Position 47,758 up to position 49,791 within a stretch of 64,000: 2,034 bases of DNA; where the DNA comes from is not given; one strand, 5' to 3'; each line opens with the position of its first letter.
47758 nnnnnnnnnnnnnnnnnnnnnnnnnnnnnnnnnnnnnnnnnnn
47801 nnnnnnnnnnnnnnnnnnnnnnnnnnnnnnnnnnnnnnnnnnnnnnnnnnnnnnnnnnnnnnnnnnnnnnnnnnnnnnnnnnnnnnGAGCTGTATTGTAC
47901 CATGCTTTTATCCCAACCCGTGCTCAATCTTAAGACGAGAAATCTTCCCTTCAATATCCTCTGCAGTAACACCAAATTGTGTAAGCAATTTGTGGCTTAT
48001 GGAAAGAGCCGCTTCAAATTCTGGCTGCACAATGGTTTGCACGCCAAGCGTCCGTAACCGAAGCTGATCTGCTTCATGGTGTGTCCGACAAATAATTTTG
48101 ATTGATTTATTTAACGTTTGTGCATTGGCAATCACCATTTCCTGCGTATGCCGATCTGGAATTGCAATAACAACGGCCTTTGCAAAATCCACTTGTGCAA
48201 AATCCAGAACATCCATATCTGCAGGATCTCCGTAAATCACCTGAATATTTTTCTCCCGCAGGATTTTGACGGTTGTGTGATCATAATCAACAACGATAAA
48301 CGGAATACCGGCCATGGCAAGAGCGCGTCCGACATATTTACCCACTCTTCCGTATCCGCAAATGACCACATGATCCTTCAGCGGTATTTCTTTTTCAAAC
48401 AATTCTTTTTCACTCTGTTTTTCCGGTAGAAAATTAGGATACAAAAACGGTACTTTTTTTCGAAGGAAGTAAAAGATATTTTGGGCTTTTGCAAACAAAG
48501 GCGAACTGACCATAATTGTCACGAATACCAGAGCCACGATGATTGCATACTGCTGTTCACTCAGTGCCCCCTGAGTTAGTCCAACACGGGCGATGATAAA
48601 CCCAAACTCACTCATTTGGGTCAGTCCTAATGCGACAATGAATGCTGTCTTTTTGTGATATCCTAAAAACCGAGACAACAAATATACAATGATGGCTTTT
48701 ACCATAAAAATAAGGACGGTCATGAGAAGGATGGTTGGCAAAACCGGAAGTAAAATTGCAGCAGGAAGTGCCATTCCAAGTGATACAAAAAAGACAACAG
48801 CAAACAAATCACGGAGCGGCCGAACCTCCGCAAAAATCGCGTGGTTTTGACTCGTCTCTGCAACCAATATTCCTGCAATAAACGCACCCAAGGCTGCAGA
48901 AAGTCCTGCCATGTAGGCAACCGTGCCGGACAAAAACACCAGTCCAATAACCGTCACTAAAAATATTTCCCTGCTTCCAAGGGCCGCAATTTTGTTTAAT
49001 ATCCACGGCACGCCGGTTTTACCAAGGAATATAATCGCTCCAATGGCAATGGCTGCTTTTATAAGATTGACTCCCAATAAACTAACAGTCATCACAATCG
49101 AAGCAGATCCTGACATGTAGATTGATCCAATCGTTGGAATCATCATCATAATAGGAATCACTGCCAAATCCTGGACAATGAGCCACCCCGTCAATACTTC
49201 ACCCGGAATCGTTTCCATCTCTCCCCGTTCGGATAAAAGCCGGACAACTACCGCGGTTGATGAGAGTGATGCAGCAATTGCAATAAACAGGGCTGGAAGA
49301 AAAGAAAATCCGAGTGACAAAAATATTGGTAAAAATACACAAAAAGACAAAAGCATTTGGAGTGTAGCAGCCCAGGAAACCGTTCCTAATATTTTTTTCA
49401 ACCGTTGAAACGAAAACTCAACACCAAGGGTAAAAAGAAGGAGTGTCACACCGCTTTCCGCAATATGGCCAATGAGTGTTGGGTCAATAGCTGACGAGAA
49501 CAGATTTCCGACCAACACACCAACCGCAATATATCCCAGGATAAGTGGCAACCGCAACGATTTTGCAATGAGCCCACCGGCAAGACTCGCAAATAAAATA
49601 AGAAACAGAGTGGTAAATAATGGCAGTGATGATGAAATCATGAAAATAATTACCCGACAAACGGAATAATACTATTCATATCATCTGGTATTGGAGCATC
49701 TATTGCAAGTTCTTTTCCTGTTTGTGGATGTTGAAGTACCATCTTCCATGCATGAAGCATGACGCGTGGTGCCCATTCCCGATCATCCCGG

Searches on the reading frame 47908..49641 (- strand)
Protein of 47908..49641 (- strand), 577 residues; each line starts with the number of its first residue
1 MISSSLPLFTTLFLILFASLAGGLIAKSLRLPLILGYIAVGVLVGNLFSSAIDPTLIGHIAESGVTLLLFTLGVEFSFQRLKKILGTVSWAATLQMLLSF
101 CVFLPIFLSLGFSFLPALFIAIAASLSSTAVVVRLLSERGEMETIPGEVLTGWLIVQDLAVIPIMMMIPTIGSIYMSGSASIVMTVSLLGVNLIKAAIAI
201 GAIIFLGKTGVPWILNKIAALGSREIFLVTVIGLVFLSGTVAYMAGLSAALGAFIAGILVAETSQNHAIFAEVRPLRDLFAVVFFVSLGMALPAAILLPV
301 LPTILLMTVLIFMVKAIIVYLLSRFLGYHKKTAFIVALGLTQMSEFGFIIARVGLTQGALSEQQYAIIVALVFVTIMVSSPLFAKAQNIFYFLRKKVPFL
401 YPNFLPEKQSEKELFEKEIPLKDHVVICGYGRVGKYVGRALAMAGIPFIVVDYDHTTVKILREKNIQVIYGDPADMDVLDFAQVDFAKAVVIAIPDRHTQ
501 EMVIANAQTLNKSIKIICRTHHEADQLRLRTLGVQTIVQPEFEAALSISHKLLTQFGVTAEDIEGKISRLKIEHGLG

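Call 13: search_protein_families(library=pfam, proteins=[window:47908-49641:-])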
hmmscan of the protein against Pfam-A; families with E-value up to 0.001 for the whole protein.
window:47908-49641:- (577 aa): 2 families
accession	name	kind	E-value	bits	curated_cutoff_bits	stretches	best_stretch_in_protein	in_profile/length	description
PF00999.27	Na_H_Exchanger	-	5.5e-54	183.9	26.2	1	16-379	2-365/375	Sodium/hydrogen exchanger, transmembrane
PF02254.24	TrkA_N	-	3.1e-26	92.4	23.8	1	425-540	1-116/116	TrkA-N domain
